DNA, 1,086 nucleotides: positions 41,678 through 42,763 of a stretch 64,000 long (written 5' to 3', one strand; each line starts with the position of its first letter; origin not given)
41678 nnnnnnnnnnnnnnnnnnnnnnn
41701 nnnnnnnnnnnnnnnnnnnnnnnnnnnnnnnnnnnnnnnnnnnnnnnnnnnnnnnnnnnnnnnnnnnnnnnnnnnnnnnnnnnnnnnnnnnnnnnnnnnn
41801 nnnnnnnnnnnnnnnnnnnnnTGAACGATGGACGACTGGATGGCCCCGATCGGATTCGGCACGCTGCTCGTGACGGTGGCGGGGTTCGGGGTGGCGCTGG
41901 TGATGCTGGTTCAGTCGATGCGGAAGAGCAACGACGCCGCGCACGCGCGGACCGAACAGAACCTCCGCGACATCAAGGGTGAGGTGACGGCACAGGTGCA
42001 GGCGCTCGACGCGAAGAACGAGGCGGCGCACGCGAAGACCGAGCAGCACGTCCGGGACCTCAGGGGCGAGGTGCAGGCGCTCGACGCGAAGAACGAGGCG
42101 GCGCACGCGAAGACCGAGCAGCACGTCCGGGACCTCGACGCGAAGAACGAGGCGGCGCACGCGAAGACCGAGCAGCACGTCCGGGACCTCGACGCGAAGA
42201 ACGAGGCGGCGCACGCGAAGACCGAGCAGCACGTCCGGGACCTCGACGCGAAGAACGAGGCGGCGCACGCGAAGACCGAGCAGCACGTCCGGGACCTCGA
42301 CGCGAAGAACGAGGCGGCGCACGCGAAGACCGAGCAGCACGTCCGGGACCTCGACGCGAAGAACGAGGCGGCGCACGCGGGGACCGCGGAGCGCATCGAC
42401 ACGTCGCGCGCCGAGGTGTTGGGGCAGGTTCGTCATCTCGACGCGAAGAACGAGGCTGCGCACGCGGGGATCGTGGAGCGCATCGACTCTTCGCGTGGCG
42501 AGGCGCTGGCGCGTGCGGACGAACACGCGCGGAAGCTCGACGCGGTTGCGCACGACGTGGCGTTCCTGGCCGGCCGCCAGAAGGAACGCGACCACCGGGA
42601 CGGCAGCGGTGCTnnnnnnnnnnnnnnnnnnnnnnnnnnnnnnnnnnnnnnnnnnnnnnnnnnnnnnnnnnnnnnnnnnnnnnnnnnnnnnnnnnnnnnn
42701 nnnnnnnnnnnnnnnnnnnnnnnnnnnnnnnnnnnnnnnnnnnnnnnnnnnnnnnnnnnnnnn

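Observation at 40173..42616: Twice-repeated two-gene module inside the EPS locus: small HTH ORF followed by an N-terminally anchored K-N-x-A-A-H repeat protein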

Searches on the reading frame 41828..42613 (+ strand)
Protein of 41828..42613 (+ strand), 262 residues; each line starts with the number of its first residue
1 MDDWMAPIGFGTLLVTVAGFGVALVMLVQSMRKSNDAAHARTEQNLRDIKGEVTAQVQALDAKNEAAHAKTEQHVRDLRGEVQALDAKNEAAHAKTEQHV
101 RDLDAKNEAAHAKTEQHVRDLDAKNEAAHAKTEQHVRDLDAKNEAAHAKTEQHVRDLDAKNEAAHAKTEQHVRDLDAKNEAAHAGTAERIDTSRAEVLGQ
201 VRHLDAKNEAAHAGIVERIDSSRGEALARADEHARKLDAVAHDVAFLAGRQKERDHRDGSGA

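Call 5: search_protein_families(library=pfam, proteins=[window:41828-42613:+], max_evalue=1)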
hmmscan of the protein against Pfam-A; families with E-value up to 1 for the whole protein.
window:41828-42613:+ (262 aa): 7 families
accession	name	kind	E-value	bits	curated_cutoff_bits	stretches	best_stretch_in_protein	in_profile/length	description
PF25095.1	C2H2-zf_KIN17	-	0.026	15.2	27.7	0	67-76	20-29/30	KIN17 C2H2-type zinc finger domain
PF18601.6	EZH2_N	-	0.16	12.8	32.9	0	99-112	59-72/79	EZH2 N-terminal domain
PF10372.14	CdaS_N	-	0.2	12.3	27.2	1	39-85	11-56/69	Diadenylate cyclase CdaS, N-terminal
PF16331.10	TolA_bind_tri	-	0.2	12.2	30.1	1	72-115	31-74/76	TolA binding protein trimerisation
PF14690.11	Zn_ribbon_ISL3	-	0.38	11.6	25.5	0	93-105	16-28/47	zinc-finger of transposase IS204/IS1001/IS1096/IS1165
PF13851.11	GAS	-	0.38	10.6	32.3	1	42-183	21-162/200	Growth-arrest specific micro-tubule binding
PF24617.1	POF1B_HlH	-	0.7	10.8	27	0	60-106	10-53/84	POF1B helix-loop-helix domain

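Call 7: search_protein_families(library=phrogs, proteins=[window:41828-42613:+], max_evalue=1)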
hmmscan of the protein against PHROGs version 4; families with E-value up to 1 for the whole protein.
window:41828-42613:+ (262 aa): 11 families
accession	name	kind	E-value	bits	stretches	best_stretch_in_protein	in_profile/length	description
phrog_34446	-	unknown function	8.1e-05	23.9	0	67-87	33-53/60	-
phrog_13086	-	unknown function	0.00033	21.8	0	99-109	32-42/46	-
phrog_6631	-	unknown function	0.0026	18.3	1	24-178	21-155/251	-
phrog_736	-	unknown function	0.0041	18.2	1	13-114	18-109/112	-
phrog_36158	-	unknown function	0.0079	17.2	0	155-178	28-50/59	-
phrog_17237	-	unknown function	0.032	15.3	0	163-204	19-56/83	-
phrog_38243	-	unknown function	0.066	14.7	1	171-206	4-39/65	-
phrog_3386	-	unknown function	0.095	13.4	0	203-220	19-36/56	-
phrog_739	-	lysis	0.14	13.4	1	7-88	9-88/122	Rz-like spanin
phrog_32850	-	unknown function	0.17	13.5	1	15-58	12-54/73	-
phrog_38005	-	unknown function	0.31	12.5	0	68-103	56-91/100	-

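Call 8: search_protein_families(library=ncbifam, proteins=[window:41828-42613:+], max_evalue=1)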
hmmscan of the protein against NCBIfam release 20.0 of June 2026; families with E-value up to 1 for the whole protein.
window:41828-42613:+ (262 aa): 10 families
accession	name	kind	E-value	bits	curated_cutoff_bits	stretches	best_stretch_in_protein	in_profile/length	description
NF047418.1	teichoic_AuxB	equivalog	0.011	14.7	300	1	11-191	131-298/345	lipoteichoic acid stability factor AuxB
NF033885.1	conj_TraP_IncI1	equivalog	0.23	11.2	135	1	29-146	38-151/217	conjugal transfer protein TraP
NF047773.1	phas_rel_Lepto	domain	0.25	11.1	35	0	162-204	23-65/68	phasin-related domain-containing protein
NF047351.1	lipase_YSIRK_Sa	exception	0.25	9.6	650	1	39-182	32-248/704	YSIRK-targeted triacylglycerol lipase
NF038376.1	microvionin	subfamily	0.34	11.3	33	0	56-68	5-17/27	microvionin family RiPP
NF008438.0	PRK11281.1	equivalog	0.37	8.4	991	1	27-173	16-160/1113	mechanosensitive channel MscK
NF045780.1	TrlF_fam_ATP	equivalog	0.51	8.9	350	1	46-221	507-687/944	TrlF family AAA-like ATPase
TIGR04526.1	predic_Ig_block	subfamily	0.52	9.1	150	0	141-180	376-415/693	putative immunoglobulin-blocking virulence protein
NF043060.1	MAP_0585_fam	equivalog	0.68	9.9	170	1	17-171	10-157/319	MAP_0585 family protein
NF003958.0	PRK05454.2-1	equivalog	0.88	7.6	419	0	4-152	550-698/704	glucans biosynthesis glucosyltransferase MdoH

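Call 10: find_homologous_proteins(query=window:41828-42613:+, max_evalue=0.001)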
Query window:41828-42613:+ (262 aa): 15 proteins with E <= 0.001 among 8000 candidates.
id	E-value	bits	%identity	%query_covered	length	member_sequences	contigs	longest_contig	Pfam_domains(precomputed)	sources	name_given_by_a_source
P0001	7.8e-101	355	84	58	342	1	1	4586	-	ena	-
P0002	6.0e-78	280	45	99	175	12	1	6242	-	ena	-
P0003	8.8e-78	279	72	48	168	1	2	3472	-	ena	-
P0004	1.3e-73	266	49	97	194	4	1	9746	-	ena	-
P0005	1.0e-60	223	80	39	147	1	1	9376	-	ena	-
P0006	1.7e-59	219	61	47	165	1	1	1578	-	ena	-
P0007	4.3e-48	182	66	51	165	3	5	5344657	-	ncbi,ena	-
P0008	2.9e-25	107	76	29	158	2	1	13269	PF08238.19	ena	-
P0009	1.4e-14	73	44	34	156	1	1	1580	PF10805.15,PF06825.18,PF23991.2,PF04899.18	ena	-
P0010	2.8e-14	72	39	45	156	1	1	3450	PF25994.1,PF10805.15,PF23991.2,PF05531.18,PF04728.19,PF04899.18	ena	-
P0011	1.4e-13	69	40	34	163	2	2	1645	PF10805.15,PF06825.18,PF23991.2,PF05531.18,PF04728.19,PF04899.18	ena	-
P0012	1.8e-13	69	37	52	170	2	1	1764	PF25994.1,PF10805.15,PF06103.17,PF06825.18,PF23991.2,PF05531.18,PF04728.19,PF04899.18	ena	-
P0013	3.3e-13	68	41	39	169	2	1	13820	PF10805.15,PF06103.17,PF23991.2,PF05531.18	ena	-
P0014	1.4e-7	50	66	19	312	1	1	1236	-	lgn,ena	-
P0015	1.3e-4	40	88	12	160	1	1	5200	-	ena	-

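Call 12: find_encoding_contigs(protein=P0007, flank=10000, max_places=6)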
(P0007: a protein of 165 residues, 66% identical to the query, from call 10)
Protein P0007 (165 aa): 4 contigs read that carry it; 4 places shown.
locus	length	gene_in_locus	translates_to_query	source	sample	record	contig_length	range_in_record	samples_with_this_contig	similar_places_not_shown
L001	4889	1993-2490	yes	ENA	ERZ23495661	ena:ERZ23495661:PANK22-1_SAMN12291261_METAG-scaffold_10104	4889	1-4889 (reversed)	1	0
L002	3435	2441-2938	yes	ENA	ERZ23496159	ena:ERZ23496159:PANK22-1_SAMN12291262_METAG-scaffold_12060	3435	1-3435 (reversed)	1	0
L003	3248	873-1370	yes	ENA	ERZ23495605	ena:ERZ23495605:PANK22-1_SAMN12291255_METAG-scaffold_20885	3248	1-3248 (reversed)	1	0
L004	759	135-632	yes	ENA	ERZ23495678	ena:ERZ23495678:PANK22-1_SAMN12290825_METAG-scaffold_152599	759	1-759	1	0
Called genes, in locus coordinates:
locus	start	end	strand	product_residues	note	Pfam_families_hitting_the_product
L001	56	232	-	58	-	-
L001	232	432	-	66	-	-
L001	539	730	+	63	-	-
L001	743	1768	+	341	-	PF00589:Phage_integrase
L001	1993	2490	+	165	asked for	-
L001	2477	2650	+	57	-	-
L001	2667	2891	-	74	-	-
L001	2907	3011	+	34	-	-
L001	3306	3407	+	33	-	-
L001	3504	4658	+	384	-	PF13857:Ank_5 (faint)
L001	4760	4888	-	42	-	?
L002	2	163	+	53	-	?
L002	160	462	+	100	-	PF02575:YbaB_DNA_bd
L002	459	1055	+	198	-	PF21176:RecR_HhH, PF02132:RecR_ZnF, PF01751:Toprim, PF13662:Toprim_4, PF21175:RecR_C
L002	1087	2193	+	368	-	PF00589:Phage_integrase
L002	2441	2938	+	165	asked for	-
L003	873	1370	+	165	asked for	-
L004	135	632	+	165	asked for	-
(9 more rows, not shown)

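Call 13: find_encoding_contigs(protein=P0013, flank=10000, max_places=4)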
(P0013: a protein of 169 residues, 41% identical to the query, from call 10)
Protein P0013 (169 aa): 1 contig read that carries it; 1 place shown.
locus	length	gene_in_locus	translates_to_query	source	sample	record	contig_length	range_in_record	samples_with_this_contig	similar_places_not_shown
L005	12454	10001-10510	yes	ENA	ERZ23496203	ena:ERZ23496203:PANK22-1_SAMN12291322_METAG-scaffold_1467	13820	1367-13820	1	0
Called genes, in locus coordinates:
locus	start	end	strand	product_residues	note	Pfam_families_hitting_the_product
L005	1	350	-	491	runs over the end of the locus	PF07394:DUF1501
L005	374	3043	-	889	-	PF07635:PSCyt1, PF07583:PSCyt2, PF07587:PSD1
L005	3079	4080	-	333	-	-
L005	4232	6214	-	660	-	PF01011:PQQ, PF13360:PQQ_2 (faint)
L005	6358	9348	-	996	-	PF13620:CarboxypepD_reg, PF13715:CarbopepD_reg_2 (faint), PF07715:Plug (weak), PF25183:OMP_b-brl_4, PF00593:TonB_dep_Rec_b-barrel, PF25183:OMP_b-brl_4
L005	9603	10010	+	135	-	-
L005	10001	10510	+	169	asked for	PF10805:DUF2730 (faint), PF06103:DUF948 (faint), PF23991:DUF7310 (faint), PF05531:NPV_P10 (faint)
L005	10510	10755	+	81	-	-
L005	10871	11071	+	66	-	-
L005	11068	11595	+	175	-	-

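Call 14: find_encoding_contigs(protein=P0008, flank=10000, max_places=4)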
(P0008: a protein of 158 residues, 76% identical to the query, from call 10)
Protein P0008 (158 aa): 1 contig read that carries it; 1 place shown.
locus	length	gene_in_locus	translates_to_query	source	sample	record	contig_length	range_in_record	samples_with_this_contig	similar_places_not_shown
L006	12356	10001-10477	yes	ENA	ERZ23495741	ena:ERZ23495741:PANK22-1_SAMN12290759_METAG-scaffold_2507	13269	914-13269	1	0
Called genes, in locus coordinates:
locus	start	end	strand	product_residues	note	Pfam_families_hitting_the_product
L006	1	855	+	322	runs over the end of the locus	-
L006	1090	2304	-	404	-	PF13191:AAA_16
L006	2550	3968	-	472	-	PF01235:Na_Ala_symp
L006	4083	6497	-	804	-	PF00521:DNA_topoisoIV, PF03989:DNA_gyraseA_C (faint)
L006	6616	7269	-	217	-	PF00293:NUDIX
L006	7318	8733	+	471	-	PF01554:MatE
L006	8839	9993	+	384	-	PF01053:Cys_Met_Meta_PP, PF00155:Aminotran_1_2 (weak)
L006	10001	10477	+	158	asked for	PF08238:Sel1 (faint)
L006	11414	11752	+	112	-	-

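Call 15: find_encoding_contigs(protein=P0004, flank=10000, max_places=4)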
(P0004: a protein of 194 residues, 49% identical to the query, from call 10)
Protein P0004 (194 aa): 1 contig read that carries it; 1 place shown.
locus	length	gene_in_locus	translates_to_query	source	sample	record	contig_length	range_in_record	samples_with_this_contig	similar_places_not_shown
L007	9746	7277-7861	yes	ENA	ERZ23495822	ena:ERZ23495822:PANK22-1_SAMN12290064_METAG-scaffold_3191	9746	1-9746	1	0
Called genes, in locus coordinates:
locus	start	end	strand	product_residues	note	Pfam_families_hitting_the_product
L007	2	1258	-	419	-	?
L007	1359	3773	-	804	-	PF00521:DNA_topoisoIV, PF03989:DNA_gyraseA_C (faint)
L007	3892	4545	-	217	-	PF00293:NUDIX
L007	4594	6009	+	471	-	PF01554:MatE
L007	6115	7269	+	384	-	PF01053:Cys_Met_Meta_PP, PF00155:Aminotran_1_2 (weak)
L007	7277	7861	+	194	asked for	-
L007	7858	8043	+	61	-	-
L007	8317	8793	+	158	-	-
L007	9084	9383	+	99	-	-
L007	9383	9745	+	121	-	?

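Call 18: find_encoding_contigs(protein=P0018, flank=10000, max_places=10)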
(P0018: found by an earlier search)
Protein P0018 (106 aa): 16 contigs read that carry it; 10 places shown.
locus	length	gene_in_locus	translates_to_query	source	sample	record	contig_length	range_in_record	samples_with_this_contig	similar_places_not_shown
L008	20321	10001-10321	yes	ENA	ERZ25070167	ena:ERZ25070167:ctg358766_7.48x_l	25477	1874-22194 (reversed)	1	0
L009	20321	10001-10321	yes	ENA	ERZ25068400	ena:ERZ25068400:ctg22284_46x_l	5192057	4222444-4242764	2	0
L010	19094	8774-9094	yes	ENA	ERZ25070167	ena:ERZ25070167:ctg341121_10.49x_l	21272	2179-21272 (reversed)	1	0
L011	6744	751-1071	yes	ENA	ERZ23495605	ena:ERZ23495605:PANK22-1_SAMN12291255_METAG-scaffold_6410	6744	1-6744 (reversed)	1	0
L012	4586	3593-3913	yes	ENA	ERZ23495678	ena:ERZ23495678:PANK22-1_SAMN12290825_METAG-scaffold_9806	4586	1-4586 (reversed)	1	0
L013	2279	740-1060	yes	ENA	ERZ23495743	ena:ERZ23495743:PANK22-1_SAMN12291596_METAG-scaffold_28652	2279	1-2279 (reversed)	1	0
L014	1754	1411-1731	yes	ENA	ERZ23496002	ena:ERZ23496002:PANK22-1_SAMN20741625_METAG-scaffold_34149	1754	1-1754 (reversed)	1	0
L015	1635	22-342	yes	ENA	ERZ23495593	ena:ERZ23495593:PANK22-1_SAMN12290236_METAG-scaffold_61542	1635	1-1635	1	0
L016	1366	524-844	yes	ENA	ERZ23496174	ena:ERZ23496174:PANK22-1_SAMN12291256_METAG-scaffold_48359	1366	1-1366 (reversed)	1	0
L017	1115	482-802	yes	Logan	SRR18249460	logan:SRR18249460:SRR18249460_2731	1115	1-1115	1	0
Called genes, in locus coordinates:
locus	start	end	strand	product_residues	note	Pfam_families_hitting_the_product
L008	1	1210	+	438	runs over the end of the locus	PF27533:CapK_C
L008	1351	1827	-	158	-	-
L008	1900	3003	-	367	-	PF13439:Glyco_transf_4, PF13579:Glyco_trans_4_4, PF20706:GT4-conflict, PF00534:Glycos_transf_1, PF13692:Glyco_trans_1_4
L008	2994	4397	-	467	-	PF03023:MurJ, PF01554:MatE (weak)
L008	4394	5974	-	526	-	-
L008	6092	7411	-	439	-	PF04932:Wzy_C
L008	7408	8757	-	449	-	PF20706:GT4-conflict, PF13439:Glyco_transf_4, PF13579:Glyco_trans_4_4, PF00534:Glycos_transf_1, PF13692:Glyco_trans_1_4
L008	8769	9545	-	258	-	-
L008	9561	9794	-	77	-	-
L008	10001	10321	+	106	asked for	-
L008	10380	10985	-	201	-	-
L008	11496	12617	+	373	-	-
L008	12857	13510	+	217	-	-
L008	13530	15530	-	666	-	PF13522:GATase_6, PF13537:GATase_7, PF00733:Asn_synthase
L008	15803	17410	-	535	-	PF13401:AAA_22 (weak)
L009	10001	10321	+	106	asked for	-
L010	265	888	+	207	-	PF27533:CapK_C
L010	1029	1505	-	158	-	-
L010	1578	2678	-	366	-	PF13439:Glyco_transf_4, PF13579:Glyco_trans_4_4, PF20706:GT4-conflict, PF00534:Glycos_transf_1, PF13692:Glyco_trans_1_4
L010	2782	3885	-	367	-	PF13439:Glyco_transf_4, PF13579:Glyco_trans_4_4, PF20706:GT4-conflict, PF00534:Glycos_transf_1, PF13692:Glyco_trans_1_4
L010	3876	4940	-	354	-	PF03023:MurJ, PF01554:MatE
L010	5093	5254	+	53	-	-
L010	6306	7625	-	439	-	PF13439:Glyco_transf_4, PF13579:Glyco_trans_4_4, PF20706:GT4-conflict, PF00534:Glycos_transf_1, PF13692:Glyco_trans_1_4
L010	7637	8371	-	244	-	-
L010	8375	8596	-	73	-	-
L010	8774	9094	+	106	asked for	-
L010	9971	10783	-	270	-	PF01695:IstB_IS21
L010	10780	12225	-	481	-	PF27155:Y4rL_C, PF00665:rve (weak), PF22483:Mu-transpos_C_2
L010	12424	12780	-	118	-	-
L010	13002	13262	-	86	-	-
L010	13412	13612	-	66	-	-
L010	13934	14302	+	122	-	-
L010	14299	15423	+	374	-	-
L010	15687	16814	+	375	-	-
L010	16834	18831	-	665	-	PF13522:GATase_6, PF13537:GATase_7, PF00733:Asn_synthase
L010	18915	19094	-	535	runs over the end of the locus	PF13401:AAA_22 (weak)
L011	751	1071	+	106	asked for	-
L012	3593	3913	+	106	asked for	-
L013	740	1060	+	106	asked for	-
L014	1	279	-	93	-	?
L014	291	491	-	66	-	-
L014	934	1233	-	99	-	-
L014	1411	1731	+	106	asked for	-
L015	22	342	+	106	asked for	-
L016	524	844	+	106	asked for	-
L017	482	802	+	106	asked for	-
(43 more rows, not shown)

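Call 22: find_related_loci(query=A1, collection=genome_contigs, flank=8000)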
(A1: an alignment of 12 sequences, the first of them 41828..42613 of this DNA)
Query A1 (262 aa) in genome_contigs; peptide patterns used: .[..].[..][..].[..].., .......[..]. (x = any residue, [..] = any of these).
166 stretches matched a pattern, but none encodes a relative of the query by tblastn (E <= 1e-3).

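Call 23: search_dna_similar(query=P0013, collection=phages, mode=protein, max_evalue=0.01)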
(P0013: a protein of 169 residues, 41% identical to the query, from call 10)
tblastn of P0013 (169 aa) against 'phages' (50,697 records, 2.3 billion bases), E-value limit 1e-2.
No match.
